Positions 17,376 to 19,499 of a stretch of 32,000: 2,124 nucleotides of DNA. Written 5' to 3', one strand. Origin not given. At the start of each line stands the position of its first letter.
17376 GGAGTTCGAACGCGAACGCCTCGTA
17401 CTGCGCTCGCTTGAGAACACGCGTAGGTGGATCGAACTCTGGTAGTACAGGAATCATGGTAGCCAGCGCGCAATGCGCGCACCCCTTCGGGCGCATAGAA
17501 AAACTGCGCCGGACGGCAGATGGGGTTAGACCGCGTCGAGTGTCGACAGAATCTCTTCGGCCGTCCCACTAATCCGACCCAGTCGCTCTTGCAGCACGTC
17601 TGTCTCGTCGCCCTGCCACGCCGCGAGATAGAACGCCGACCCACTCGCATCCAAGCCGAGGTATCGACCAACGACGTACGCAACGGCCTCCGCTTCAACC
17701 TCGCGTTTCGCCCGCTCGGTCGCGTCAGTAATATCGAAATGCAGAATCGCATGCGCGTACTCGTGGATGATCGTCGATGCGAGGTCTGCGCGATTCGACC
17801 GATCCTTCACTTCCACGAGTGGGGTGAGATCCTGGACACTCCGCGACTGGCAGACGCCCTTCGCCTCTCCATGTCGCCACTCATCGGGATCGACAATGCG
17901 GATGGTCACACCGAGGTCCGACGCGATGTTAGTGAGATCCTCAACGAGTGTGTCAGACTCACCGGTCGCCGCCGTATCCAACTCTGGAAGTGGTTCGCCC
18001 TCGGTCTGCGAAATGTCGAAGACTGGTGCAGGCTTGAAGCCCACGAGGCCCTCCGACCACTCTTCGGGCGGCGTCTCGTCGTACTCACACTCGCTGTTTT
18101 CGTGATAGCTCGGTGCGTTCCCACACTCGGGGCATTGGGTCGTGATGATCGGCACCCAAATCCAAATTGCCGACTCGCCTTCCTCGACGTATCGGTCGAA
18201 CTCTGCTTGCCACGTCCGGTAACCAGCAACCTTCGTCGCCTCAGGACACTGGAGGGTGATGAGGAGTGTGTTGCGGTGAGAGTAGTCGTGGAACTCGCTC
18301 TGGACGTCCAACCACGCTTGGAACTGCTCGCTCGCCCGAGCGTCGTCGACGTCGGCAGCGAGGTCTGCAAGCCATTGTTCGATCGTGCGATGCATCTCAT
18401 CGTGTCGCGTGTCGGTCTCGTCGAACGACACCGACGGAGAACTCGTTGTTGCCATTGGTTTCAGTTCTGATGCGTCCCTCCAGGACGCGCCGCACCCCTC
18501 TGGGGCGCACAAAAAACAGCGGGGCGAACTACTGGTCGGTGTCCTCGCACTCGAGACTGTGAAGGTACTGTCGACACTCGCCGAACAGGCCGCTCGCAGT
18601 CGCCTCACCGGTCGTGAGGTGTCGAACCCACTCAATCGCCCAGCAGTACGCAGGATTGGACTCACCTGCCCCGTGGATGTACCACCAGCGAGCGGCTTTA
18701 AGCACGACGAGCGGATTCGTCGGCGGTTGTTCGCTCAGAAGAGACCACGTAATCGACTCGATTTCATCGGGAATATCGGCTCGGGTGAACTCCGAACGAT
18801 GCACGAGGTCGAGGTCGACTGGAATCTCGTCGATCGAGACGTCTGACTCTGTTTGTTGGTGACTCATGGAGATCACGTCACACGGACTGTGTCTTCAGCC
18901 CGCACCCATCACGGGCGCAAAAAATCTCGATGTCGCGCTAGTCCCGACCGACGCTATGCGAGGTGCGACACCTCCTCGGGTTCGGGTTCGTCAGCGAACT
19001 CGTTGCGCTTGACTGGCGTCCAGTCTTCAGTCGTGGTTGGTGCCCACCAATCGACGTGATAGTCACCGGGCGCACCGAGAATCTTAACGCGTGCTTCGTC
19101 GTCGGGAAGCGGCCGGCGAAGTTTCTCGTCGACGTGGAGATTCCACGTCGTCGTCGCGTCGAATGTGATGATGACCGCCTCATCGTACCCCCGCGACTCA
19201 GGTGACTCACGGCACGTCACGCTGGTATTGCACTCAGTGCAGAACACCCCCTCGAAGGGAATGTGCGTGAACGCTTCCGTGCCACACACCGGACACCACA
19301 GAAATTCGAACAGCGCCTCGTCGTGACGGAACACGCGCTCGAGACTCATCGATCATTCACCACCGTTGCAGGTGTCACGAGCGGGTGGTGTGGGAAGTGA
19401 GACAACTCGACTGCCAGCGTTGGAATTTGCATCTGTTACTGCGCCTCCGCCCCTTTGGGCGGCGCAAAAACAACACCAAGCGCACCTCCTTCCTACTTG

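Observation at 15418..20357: Strand-specific oligo-T + GC-hairpin motif at every gene boundary of a co-directional cassette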

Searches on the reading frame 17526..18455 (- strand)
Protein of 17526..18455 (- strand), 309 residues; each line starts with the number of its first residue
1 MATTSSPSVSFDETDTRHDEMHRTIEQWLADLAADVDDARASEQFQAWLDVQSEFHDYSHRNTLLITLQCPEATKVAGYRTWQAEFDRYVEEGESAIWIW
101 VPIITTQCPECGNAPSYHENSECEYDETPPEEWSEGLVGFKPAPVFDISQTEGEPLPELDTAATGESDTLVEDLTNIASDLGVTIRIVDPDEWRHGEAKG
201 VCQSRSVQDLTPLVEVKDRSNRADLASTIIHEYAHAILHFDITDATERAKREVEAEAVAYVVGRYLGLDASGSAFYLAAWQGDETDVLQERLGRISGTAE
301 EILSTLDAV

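Call 3: search_protein_families(library=pfam, proteins=[window:17526-18455:-], max_evalue=0.01)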
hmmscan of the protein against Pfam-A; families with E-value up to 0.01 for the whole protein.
window:17526-18455:- (309 aa): 3 families
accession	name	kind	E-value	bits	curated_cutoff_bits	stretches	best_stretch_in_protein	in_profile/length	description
PF06114.19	Peptidase_M78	-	8.7e-05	22.8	22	1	203-260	26-83/123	IrrE N-terminal-like domain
PF08401.16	ArdcN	-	0.0011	19.6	22.6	1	42-100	32-89/123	N-terminal domain of anti-restriction factor ArdC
PF10026.15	DUF2268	-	0.0092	15.9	23.6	0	178-237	16-77/195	Predicted Zn-dependent protease (DUF2268)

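Call 8: find_related_loci(query=window:17526-18455:-, collection=genome_contigs, flank=5000)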
Query window:17526-18455:- (309 aa) in genome_contigs; peptide patterns used: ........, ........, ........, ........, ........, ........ (x = any residue, [..] = any of these).
243 stretches matched a pattern; 19 encode a relative of the query (tblastn E <= 1e-3); 18 distinct loci.
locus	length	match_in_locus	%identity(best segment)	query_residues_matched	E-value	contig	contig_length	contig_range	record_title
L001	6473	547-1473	97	1-309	0e+0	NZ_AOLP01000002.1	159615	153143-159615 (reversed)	Haloferax denitrificans ATCC 35960 contig_2, whole genome shotgun sequence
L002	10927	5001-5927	95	1-309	0e+0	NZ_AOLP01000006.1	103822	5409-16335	Haloferax denitrificans ATCC 35960 contig_6, whole genome shotgun sequence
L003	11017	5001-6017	87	1-309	0e+0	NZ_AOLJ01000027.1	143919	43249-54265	Haloferax gibbonsii ATCC 33959 contig_27, whole genome shotgun sequence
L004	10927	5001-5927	95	1-309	0e+0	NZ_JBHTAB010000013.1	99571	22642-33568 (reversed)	Haloferax chudinovii strain DSM 26526 GCM70025340_20, whole genome shotgun sequence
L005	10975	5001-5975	87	1-309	0e+0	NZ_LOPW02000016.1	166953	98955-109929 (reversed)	Haloferax marisrubri strain SB3 scf100015, whole genome shotgun sequence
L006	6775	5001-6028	95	1-309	7e-176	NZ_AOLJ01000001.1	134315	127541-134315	Haloferax gibbonsii ATCC 33959 contig_1, whole genome shotgun sequence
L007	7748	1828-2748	70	1-307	1e-148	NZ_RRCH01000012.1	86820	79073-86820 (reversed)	Halocatena pleomorpha strain SPP-AMP-1 SPP-M1-1.IonXpress_2017_trimmed_contig_12, whole genome shotgun sequence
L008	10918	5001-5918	73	1-306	2e-148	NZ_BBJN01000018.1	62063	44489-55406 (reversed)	Halolamina rubra strain CBA1107, whole genome shotgun sequence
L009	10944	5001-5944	97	1-309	2e-161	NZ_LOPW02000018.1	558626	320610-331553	Haloferax marisrubri strain SB3 scf100017, whole genome shotgun sequence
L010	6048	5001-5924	67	1-309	4e-140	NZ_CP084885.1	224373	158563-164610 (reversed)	Natrinema zhouii strain YPL30 plasmid unnamed4, complete sequence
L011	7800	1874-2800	63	1-307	7e-133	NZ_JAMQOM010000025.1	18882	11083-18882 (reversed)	Haloarcula terrestris strain S1AR25-5A NODE_25_length_18882_cov_75.725140, whole genome shotgun sequence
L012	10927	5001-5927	63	1-307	4e-131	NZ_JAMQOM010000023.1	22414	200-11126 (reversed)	Haloarcula terrestris strain S1AR25-5A NODE_23_length_22414_cov_68.108718, whole genome shotgun sequence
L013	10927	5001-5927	63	1-308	3e-131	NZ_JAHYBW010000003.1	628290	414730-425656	Haloarcula sp. 1CSR25-25 NODE_3_length_628290_cov_62.479306, whole genome shotgun sequence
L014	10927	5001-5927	61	1-308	2e-130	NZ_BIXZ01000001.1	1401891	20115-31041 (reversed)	Haloarcula mannanilytica strain MD-130 sequence01, whole genome shotgun sequence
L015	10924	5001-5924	62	1-307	7e-130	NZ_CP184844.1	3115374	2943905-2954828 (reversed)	Haloarcula sp. NS06 chromosome 1, complete sequence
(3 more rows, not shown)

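Call 46: search_protein_families(library=pfam, proteins=[L002:7512-8438:+, L002:6952-7137:-, L002:5812-6177:+], max_evalue=0.01)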
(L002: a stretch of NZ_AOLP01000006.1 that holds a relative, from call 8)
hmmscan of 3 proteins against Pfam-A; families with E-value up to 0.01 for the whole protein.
L002:7512-8438:+ (308 aa): 2 families
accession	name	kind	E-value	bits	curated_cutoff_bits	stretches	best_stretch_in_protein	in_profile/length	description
PF00382.24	TFIIB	-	1.6e-32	111.8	23.6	2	122-210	2-90/92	Transcription factor TFIIB repeat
PF08271.17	Zn_Ribbon_TF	-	1.7e-07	31.1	29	1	24-61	3-43/43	TFIIB zinc-binding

L002:6952-7137:- (61 aa): 0 families

L002:5812-6177:+ (121 aa): 0 families

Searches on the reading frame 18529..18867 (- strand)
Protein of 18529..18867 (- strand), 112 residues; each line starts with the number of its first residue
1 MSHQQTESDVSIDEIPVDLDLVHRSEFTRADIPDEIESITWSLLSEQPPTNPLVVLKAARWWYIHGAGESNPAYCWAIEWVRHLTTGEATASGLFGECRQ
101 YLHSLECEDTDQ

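Call 3: search_protein_families(library=pfam, proteins=[window:18529-18867:-], max_evalue=0.01)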
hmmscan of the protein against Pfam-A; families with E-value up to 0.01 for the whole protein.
window:18529-18867:- (112 aa): 0 families

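Call 75: find_encoding_contigs(protein=window:18529-18867:-, flank=3000, max_places=10)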
Protein window:18529-18867:- (112 aa): 7 contigs read that carry it; 4 places shown.
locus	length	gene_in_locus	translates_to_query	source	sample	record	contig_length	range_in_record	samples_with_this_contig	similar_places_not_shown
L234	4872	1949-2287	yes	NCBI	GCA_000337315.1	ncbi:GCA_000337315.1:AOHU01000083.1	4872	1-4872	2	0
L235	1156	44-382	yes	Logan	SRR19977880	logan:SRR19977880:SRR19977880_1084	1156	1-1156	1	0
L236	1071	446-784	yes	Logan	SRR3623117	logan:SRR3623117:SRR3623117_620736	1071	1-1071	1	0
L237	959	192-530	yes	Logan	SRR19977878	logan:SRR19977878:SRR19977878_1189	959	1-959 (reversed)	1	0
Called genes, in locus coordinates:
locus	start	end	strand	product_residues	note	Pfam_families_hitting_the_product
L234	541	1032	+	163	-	PF25958:DUF7995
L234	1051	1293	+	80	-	-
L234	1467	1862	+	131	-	PF24451:DUF7567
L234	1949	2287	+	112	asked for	PF26043:DUF8013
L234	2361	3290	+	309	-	-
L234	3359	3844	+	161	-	-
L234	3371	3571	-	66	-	-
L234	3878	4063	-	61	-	-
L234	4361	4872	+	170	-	PF13384:HTH_23, PF13518:HTH_28, PF13551:HTH_29, PF13565:HTH_32, PF13592:HTH_33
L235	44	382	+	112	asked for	PF26043:DUF8013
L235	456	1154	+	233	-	?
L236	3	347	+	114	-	?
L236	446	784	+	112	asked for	PF26043:DUF8013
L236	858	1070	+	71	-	?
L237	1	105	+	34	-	?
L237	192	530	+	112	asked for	PF26043:DUF8013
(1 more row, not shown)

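Call 76: list_cluster_members(proteins=[window:18529-18867:-, window:17526-18455:-, window:17050-17457:-, window:18954-19349:-, window:19784-20275:-])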
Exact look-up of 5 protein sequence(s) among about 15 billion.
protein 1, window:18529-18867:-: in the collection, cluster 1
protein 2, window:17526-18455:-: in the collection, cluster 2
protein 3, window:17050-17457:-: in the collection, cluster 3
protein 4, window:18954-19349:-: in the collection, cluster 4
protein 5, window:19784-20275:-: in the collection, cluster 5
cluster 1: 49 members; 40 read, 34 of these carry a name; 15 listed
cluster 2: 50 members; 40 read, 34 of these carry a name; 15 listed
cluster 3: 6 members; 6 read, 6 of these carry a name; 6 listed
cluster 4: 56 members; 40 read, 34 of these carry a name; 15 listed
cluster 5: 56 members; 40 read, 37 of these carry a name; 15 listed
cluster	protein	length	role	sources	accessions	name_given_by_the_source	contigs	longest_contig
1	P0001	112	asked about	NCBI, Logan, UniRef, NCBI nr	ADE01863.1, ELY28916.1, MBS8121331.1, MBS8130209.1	hypothetical protein [Haloferax volcanii] | DUF8013 domain-containing protein n=3 Tax=Haloferax volcanii TaxID=2246 ...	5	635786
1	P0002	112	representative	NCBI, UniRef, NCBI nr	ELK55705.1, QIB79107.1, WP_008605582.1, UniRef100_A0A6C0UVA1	hypothetical protein G3A49_13615 [Haloferax volcanii] | DUF8013 domain-containing protein n=1 Tax=Haloferax volcanii TaxID=2246 ... | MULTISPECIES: hypothetical protein [Haloferax]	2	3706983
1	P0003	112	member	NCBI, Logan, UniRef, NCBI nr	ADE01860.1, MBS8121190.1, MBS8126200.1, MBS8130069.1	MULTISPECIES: hypothetical protein [Haloferax] | DUF8013 domain-containing protein n=3 Tax=Haloferax TaxID=2251 RepID=D4GQH1_HALVD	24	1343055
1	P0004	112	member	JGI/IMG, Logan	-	hypothetical protein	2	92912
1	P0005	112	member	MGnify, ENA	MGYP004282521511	FL=1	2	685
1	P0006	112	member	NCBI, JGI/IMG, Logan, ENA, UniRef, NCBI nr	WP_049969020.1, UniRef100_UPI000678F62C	hypothetical protein [Haloferax prahovense] | hypothetical protein n=1 Tax=Haloferax prahovense TaxID=381852 RepID=UPI000678F62C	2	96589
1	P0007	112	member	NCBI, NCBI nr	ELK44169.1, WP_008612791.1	hypothetical protein D320_22010 [Haloferax sp. BAB-2207] | hypothetical protein [Haloferax sp. BAB-2207]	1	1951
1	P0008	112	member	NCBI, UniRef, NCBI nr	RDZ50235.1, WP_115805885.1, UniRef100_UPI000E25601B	hypothetical protein C5C07_19340 [Haloferax sp. Atlit-4N] | hypothetical protein n=1 Tax=Haloferax sp. Atlit-4N TaxID=2077206 RepID=UPI000E25601B | hypothetical protein [Haloferax sp. Atlit-4N]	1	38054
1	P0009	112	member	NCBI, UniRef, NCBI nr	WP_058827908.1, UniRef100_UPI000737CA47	hypothetical protein [Haloferax sp. Q22] | hypothetical protein n=1 Tax=Haloferax sp. (strain Q22) TaxID=1526048 RepID=UPI000737CA47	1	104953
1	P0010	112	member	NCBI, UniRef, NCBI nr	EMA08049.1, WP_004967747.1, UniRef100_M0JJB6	hypothetical protein [Haloferax denitrificans] | DUF8013 domain-containing protein n=1 Tax=Haloferax denitrificans ATCC 35960 TaxID=662478 ...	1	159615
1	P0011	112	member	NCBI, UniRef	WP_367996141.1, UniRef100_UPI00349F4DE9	hypothetical protein [Haloferax volcanii] | hypothetical protein n=1 Tax=Haloferax volcanii TaxID=2246 RepID=UPI00349F4DE9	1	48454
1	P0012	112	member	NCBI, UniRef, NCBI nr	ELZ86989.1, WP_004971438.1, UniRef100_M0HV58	hypothetical protein C454_00555 [Haloferax gibbonsii ATCC 33959] | DUF8013 domain-containing protein n=1 Tax=Haloferax gibbonsii (strain ATCC 33959 / DSM ... | hypothetical protein [Haloferax gibbonsii]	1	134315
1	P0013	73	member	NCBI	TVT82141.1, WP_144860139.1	hypothetical protein, partial [Haloferax volcanii]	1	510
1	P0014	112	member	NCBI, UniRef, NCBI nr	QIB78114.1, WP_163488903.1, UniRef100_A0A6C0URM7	hypothetical protein G3A49_08185 [Haloferax volcanii] | DUF8013 domain-containing protein n=1 Tax=Haloferax volcanii TaxID=2246 ... | hypothetical protein [Haloferax alexandrinus]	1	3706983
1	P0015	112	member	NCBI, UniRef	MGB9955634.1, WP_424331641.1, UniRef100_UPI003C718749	hypothetical protein ACOZ4B_04480 [Haloferax prahovense] | hypothetical protein n=1 Tax=Haloferax prahovense TaxID=381852 RepID=UPI003C718749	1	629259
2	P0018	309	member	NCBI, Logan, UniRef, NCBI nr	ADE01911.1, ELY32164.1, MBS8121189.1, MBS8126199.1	ArdC-like ssDNA-binding domain-containing protein [Haloferax volcanii] | LtrC-like protein n=3 Tax=Haloferax volcanii TaxID=2246 RepID=A0A384KN01_HALVD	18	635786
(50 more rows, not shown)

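Call 92: find_encoding_contigs(protein=P0018, flank=6000, max_places=4)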
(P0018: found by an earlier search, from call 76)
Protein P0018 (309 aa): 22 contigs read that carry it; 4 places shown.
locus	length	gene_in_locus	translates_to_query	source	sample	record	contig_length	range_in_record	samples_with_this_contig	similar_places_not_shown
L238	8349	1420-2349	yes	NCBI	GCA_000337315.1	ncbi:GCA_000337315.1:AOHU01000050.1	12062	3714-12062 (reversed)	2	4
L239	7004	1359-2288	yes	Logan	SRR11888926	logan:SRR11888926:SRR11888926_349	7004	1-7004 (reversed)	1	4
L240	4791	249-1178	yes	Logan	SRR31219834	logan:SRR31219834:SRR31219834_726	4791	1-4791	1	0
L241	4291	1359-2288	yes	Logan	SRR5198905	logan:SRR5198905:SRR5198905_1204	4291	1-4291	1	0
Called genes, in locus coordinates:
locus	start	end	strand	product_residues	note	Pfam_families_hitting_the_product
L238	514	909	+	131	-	PF24451:DUF7567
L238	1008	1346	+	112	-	PF26043:DUF8013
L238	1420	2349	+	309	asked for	-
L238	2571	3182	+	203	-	PF13023:HD_3, PF12917:YfbR-like, PF01966:HD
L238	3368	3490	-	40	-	-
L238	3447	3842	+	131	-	-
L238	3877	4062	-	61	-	-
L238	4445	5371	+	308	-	PF08271:Zn_Ribbon_TF, PF00382:TFIIB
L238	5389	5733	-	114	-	-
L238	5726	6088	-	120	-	-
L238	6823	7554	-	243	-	PF01609:DDE_Tnp_1 (weak)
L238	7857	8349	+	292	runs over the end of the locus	-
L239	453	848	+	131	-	PF24451:DUF7567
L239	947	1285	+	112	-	PF26043:DUF8013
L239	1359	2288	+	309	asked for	-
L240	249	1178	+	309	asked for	-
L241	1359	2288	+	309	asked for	-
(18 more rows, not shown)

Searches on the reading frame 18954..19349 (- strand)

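Call 3: search_protein_families(library=pfam, proteins=[window:18954-19349:-], max_evalue=0.01)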
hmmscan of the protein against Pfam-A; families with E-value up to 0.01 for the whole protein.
window:18954-19349:- (131 aa): 1 family
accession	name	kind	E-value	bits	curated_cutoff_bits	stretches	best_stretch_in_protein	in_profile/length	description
PF24451.1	DUF7567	-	5.7e-71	237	27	1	1-131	1-131/131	Family of unknown function (DUF7567)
